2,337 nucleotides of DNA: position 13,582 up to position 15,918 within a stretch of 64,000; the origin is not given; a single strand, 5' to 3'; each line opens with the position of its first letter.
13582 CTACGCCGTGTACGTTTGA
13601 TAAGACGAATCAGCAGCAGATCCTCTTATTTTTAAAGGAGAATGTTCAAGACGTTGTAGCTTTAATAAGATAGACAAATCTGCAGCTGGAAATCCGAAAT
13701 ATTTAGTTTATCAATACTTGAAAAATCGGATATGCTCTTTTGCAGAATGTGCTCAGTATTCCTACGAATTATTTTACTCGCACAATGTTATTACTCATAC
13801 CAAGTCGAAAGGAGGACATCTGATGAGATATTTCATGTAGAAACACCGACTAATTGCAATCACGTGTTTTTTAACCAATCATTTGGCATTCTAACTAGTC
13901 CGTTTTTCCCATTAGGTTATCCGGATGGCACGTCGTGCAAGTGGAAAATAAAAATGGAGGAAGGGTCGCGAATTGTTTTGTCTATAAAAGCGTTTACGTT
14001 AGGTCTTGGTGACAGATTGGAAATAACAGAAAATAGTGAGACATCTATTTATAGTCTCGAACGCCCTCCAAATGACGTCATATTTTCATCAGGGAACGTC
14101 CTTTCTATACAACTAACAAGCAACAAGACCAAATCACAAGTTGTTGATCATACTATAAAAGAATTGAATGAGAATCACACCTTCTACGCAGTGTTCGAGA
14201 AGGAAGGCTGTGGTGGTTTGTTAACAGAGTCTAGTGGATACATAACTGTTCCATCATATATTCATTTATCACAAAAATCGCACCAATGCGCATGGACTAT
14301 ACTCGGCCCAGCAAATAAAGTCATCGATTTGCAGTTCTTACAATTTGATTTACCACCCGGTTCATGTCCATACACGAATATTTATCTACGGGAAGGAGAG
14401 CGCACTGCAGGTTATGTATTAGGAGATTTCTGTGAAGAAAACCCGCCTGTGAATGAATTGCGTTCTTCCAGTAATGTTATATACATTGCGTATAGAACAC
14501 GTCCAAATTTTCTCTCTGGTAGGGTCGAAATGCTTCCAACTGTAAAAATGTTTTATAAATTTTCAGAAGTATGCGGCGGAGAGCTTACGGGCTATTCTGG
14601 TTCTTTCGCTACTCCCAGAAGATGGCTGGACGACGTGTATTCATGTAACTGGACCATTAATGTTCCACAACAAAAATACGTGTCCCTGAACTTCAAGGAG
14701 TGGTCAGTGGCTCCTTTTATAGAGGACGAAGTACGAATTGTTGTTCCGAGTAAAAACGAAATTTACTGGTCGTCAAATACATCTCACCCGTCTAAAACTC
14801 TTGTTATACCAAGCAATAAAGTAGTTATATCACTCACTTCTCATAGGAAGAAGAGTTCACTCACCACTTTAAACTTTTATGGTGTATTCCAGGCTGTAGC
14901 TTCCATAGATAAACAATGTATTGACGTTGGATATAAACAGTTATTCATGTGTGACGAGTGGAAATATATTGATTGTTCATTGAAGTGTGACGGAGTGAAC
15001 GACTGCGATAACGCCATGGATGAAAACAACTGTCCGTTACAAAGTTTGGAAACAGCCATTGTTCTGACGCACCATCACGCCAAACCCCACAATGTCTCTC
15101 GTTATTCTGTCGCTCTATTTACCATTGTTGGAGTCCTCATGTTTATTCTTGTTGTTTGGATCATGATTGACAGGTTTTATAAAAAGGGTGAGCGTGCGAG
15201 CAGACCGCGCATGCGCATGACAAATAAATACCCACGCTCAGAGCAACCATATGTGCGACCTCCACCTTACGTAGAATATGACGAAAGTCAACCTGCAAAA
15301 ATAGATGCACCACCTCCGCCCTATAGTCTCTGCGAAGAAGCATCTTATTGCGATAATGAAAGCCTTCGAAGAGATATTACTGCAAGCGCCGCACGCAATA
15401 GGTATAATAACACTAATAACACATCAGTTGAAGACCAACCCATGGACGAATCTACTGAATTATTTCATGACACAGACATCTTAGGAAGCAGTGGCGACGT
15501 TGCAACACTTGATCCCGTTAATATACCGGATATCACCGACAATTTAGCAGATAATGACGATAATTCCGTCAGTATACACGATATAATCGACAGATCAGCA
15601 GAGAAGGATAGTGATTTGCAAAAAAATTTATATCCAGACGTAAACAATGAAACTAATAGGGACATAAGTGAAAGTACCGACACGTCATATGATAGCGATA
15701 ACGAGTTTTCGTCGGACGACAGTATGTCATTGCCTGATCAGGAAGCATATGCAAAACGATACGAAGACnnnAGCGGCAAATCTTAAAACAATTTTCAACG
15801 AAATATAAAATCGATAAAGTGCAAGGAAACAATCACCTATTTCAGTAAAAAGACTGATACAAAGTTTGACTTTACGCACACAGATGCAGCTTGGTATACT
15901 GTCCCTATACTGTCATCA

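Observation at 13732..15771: Intronless CUB-CUB-CUB-LDLa transmembrane protein with two cytoplasmic PPxY motifs in an otherwise intron-rich locus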

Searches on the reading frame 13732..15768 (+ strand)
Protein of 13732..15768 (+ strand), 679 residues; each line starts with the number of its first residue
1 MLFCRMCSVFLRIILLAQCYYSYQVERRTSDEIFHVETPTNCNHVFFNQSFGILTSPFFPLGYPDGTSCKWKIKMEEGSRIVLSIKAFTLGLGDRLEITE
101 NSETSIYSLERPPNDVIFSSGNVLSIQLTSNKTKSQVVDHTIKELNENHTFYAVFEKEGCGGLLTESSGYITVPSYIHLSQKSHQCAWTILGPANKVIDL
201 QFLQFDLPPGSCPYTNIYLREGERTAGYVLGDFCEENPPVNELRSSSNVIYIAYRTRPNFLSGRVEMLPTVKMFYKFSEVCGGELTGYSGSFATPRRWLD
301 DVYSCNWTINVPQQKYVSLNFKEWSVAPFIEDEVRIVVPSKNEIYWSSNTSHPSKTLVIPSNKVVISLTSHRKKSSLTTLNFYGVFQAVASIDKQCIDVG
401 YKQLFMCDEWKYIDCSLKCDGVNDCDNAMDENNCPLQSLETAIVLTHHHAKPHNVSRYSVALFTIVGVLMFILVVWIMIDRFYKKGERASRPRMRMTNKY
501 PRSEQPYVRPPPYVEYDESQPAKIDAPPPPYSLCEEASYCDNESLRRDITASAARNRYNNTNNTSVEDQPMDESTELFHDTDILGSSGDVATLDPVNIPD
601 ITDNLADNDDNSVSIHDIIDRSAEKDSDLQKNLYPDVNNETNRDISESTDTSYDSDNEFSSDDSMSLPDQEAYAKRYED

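Call 4: search_protein_families(library=pfam, proteins=[window:13732-15768:+], max_evalue=1)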
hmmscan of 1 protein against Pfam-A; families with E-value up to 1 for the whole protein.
window:13732-15768:+ (679 aa): 6 families
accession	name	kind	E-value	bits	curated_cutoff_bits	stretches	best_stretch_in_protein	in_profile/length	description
PF00431.26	CUB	-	2.3e-33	115.3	21.4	3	160-256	1-97/110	CUB domain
PF02408.26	CUB_2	-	1.5e-11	44.6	23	2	300-376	39-109/120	CUB-like domain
PF23665.1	CDCP1_CUB_6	-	0.0013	18.8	27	0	301-325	29-53/115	CDCP1 CUB domain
PF00057.23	Ldl_recept_a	-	0.0041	17.8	24.1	1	405-434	8-37/37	Low-density lipoprotein receptor domain class A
PF10873.13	CYYR1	-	0.093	13.6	31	1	462-538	60-134/149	Cysteine and tyrosine-rich protein 1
PF01034.25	Syndecan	-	0.26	11.7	25.2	1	463-487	15-39/64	Syndecan domain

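Call 5: search_solved_structures(query=window:13732-15768:+, max_evalue=0.01, show_alignments=2)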
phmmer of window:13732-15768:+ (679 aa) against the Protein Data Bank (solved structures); distinct sequences matched with E-value up to 0.01: 32.
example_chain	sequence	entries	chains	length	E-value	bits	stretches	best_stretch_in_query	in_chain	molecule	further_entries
3kq4_B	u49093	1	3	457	4.6e-23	84.6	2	47-257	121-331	Cubilin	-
6fzv_D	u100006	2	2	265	1.5e-16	63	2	160-240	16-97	Procollagen C-endopeptidase enhancer 1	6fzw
9en2_A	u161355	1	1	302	2.5e-16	62.3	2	160-240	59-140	Procollagen C-endopeptidase enhancer 1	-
8ivw_A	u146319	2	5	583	1.1e-14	56.9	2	151-254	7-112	Neuropilin-2 | aNRP2-14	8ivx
4gz9_A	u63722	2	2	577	1.5e-14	56.4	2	155-247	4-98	Neuropilin-1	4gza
7m0r_E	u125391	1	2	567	1.8e-14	56.1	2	155-250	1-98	Neuropilin-1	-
7m22_N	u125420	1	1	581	7.9e-14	54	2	159-294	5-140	Neuropilin-2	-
2qqk_A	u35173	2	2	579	8.2e-14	54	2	159-255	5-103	Neuropilin-2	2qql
10ri_E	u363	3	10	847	1e-13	53.7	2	155-250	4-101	Neuropilin-1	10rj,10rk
7t4s_F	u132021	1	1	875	2.2e-13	52.6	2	159-255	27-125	Neuropilin-2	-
3dem_A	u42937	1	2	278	7.9e-10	40.8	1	158-241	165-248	Complement factor MASP-3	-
4aqb_A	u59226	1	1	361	2.4e-09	39.2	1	159-241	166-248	MANNAN-BINDING LECTIN SERINE PROTEASE 1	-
6gh8_A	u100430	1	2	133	4e-08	35.2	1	159-255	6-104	Neuropilin-2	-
5ckq_A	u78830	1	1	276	7.9e-08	34.2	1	156-256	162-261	Mannan-binding lectin serine protease 1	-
3pob_A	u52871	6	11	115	1.9e-06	29.7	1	159-256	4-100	Mannan-binding lectin serine protease 1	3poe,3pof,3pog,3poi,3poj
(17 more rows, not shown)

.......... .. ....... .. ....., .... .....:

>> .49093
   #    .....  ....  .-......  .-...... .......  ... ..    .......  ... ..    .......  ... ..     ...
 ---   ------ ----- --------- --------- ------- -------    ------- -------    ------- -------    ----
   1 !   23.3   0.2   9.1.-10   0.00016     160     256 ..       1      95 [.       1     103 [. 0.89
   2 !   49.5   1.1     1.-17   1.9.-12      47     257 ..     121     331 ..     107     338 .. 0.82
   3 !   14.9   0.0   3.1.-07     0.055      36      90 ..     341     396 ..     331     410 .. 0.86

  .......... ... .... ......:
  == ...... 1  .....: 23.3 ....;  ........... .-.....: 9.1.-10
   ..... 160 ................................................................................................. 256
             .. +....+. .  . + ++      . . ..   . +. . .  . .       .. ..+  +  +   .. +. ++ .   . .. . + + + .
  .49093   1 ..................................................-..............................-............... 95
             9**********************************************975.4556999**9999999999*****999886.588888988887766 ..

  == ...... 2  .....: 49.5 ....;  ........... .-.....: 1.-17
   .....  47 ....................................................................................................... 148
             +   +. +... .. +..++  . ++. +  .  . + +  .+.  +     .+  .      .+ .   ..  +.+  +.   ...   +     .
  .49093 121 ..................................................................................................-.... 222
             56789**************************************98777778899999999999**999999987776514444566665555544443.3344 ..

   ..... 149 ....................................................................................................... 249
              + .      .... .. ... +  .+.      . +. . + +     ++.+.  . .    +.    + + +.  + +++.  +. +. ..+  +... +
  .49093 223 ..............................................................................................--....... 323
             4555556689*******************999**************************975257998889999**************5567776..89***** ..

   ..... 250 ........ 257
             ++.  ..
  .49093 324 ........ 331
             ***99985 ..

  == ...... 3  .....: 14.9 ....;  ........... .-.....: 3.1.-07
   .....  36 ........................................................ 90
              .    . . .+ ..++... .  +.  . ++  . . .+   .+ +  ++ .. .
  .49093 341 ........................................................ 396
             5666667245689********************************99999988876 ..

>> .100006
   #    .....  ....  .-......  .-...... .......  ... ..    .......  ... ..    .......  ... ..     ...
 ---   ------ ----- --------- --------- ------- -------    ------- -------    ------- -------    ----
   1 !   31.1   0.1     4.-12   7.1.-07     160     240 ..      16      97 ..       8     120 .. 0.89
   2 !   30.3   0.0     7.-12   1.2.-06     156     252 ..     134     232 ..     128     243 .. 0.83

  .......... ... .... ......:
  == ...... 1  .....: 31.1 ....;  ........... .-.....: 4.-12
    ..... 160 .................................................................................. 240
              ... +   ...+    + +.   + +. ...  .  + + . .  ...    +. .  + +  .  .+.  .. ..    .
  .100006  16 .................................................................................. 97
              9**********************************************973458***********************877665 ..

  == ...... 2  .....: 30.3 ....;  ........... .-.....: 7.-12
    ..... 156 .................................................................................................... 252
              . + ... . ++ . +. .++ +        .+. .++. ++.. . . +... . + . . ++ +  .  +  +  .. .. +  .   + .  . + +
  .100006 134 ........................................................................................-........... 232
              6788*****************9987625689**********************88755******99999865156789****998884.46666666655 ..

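Call 6: find_homologous_proteins(query=window:13732-15768:+, max_evalue=0.00001)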
Query window:13732-15768:+ (679 aa): 10 proteins with E <= 0.00001 among 6139 candidates.
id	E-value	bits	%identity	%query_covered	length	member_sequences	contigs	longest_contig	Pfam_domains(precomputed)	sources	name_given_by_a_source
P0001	0.0e+0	1500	95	99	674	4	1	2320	PF02408.27,PF00431.27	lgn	-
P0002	1.6e-171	590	45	92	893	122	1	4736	PF00431.27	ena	-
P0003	3.6e-170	586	48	81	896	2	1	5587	PF00431.27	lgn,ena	-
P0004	4.0e-170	586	50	77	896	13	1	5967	PF00431.27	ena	-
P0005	2.0e-162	560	46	80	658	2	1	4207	PF02408.27,PF00431.27,PF23665.2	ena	-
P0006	1.3e-147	511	45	75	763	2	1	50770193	PF02408.27,PF00431.27,PF23665.2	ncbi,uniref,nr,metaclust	ncbi:uncharacterized protein LOC100203247 [Hydra vulgaris]|uniref:uncharacterized protein LOC1002032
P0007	1.8e-142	494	42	79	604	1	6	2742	PF00431.27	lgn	-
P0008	8.7e-122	426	37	82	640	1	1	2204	PF00431.27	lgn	-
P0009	2.1e-72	263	45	36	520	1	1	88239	-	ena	-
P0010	3.3e-20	90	26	42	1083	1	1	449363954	PF23344.2,PF00431.27,PF00530.24,PF15494.12,PF00100.30,PF23062.2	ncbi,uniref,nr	ncbi:deleted in malignant brain tumors 1 protein [Hyla sarda]|uniref:deleted in malignant brain tumo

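Call 8: find_encoding_contigs(protein=P0006, flank=10000, max_places=3)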
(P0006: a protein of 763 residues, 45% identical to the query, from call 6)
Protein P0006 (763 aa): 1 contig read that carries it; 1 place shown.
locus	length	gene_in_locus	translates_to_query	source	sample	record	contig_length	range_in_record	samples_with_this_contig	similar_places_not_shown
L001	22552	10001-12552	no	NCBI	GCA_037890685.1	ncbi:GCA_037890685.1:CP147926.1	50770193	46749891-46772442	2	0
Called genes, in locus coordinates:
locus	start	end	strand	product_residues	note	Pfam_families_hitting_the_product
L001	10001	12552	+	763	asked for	PF00431:CUB, PF02408:CUB_2 (faint), PF23665:CDCP1_CUB_6 (faint), PF00431:CUB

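Call 10: find_encoding_contigs(protein=window:13732-15768:+, flank=10000, max_places=4)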
Protein window:13732-15768:+ (679 aa): no gene with exactly this product is on record in the collection.

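Call 11: find_encoding_contigs(protein=P0001, flank=5000, max_places=3)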
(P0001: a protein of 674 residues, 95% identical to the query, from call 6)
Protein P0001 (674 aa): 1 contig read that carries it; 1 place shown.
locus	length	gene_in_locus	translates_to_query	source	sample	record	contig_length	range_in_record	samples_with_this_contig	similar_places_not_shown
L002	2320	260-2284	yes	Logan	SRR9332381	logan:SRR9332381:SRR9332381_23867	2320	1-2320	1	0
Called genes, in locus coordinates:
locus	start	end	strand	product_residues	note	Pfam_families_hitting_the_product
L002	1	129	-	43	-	?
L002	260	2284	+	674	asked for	PF00431:CUB, PF02408:CUB_2 (faint), PF00431:CUB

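Call 12: find_encoding_contigs(protein=P0009, flank=10000, max_places=3)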
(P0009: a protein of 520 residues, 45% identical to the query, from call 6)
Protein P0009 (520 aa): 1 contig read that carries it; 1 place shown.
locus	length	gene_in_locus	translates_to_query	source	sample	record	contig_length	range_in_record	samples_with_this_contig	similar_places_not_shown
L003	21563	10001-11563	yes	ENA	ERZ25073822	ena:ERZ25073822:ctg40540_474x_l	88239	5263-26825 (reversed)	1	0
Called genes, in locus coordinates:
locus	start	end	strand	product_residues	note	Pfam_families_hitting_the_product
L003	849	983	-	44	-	-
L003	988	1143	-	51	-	-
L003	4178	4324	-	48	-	-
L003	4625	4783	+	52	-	-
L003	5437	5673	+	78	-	-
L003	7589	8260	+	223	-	-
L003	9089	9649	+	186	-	PF00431:CUB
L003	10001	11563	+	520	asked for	-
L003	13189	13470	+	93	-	-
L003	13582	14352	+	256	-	PF15396:FAM60A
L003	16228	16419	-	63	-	-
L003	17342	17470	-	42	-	PF13358:DDE_3 (weak)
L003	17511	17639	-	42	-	-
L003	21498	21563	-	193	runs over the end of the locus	-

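Call 35: search_protein_representatives(protein=window:13732-15768:+)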
Query: 679 residues. Proteins with E-value up to 0.001 (for the whole library): 1439; up to 1e-10: 484; up to 1e-30: 125. The best 150 are listed.
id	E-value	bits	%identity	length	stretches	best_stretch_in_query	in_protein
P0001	0.0e+00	1499.8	95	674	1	6-679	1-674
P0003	1.1e-170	585.6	46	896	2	14-643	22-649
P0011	4.0e-148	511.1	27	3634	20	151-322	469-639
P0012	1.6e-145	502.6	28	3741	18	50-321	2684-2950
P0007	5.6e-143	494.1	43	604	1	35-572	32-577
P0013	2.5e-131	455.6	28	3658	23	37-325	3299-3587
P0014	2.9e-130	452.1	29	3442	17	32-258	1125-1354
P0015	2.6e-116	406.0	28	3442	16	36-257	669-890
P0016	9.6e-116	404.1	29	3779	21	34-255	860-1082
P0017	1.9e-114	399.8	28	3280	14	40-258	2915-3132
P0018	1.2e-112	393.8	28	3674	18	158-326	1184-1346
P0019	2.2e-111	389.7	28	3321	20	157-315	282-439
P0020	2.8e-110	386.1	28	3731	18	149-317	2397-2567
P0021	3.4e-110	385.8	41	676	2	43-494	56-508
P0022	1.2e-109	383.9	33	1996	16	158-237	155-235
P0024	6.5e-108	378.2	40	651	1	29-534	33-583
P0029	3.3e-99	349.5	39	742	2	43-441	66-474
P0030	7.0e-99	348.4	38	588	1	40-568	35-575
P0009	6.8e-73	262.5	42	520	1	240-560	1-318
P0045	3.5e-61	223.8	32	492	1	75-548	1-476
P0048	1.5e-59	218.4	36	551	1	62-440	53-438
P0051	3.4e-57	210.6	32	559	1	38-531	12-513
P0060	3.4e-52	194.1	29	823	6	158-252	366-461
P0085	9.9e-41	156.2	30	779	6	54-256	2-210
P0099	2.9e-36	141.5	32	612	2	147-552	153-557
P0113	2.0e-34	135.4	31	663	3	38-255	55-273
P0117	4.6e-33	130.9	29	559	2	147-526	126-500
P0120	9.0e-33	129.9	29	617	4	40-258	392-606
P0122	2.5e-32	128.4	30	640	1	40-534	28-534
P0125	7.7e-32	126.8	35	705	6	28-109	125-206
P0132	5.8e-30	120.6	32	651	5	157-259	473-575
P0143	9.1e-28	113.4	31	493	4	51-227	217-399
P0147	1.6e-27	112.6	26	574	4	34-253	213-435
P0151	5.4e-27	110.8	31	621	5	154-295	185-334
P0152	9.4e-27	110.0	31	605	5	10-117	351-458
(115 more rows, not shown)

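Call 36: list_cluster_members(proteins=[P0021, P0024, P0029, P0030, P0045, P0048, P0051, P0099, P0117, P0122])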
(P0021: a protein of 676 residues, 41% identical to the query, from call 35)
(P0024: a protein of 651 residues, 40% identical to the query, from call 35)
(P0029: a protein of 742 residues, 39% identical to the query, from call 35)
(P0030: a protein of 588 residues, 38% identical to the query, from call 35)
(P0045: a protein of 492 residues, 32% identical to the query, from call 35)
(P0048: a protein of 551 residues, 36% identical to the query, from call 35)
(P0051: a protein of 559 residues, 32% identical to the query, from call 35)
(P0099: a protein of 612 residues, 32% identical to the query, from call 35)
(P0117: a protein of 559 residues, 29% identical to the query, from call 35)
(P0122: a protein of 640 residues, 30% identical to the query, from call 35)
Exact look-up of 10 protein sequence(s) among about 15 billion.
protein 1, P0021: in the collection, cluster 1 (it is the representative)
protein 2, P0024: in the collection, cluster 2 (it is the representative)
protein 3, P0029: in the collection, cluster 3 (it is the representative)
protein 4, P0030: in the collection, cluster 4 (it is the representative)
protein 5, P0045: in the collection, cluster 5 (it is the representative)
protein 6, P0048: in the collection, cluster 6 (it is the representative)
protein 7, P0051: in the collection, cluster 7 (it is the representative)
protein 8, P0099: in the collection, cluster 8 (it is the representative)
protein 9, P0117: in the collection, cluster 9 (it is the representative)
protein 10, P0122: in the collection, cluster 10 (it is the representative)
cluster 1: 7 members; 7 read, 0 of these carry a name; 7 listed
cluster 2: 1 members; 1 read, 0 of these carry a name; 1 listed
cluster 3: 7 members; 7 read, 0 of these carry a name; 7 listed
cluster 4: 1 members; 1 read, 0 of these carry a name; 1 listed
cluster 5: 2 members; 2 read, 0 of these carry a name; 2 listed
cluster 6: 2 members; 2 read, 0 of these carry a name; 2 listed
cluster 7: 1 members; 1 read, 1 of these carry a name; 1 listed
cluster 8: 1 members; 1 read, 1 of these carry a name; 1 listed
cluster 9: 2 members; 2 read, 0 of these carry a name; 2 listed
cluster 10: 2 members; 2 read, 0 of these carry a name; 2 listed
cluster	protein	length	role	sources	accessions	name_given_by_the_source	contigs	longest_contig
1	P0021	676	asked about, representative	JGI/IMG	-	-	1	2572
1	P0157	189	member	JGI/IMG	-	-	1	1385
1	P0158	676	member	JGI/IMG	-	-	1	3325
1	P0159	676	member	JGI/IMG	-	-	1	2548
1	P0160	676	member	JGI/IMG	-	-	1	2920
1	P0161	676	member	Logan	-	-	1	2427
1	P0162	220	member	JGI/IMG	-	-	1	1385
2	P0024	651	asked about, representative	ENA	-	-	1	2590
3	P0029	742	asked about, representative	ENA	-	-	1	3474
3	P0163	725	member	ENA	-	-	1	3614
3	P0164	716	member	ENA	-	-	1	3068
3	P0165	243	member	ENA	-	-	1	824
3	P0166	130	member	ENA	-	-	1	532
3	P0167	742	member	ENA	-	-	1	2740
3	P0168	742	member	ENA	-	-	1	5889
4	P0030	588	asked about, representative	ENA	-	-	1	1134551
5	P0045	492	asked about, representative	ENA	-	-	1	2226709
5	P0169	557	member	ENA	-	-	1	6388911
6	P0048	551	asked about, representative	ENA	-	-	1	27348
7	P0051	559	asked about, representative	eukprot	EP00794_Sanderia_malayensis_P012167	gene12167-13422_t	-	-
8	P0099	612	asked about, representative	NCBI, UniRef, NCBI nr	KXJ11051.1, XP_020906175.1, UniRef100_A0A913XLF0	CUB domain-containing protein 2 [Exaiptasia diaphana] | CUB domain-containing protein n=1 Tax=Exaiptasia diaphana TaxID=2652724 ...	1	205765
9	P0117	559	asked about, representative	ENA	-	-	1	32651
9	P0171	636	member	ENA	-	-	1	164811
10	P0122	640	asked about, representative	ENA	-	-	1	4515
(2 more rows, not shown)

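Call 38: find_encoding_contigs(protein=P0030, flank=8000, max_places=2)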
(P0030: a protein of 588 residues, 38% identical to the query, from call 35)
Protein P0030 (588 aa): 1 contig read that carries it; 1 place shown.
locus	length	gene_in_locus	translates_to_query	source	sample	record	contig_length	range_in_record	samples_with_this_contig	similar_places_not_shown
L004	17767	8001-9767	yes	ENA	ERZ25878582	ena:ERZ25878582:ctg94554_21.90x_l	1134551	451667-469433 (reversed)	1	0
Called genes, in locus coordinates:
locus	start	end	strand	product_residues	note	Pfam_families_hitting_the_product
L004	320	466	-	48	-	-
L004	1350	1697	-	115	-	-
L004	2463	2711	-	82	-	-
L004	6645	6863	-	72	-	-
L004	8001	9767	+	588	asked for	PF00431:CUB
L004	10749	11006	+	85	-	-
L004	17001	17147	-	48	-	-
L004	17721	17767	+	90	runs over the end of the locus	-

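Call 39: find_encoding_contigs(protein=P0099, flank=8000, max_places=2)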
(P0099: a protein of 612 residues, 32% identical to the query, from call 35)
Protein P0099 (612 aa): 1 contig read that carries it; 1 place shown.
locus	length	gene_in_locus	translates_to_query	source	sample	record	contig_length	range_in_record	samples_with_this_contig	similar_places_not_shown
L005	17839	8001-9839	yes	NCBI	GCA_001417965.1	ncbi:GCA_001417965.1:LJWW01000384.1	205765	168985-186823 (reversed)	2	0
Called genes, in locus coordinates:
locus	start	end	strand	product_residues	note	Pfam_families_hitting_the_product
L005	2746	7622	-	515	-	PF03055:RPE65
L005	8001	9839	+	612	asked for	PF00431:CUB, PF02408:CUB_2 (faint), PF00431:CUB, PF00057:Ldl_recept_a (weak)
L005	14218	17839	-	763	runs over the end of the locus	-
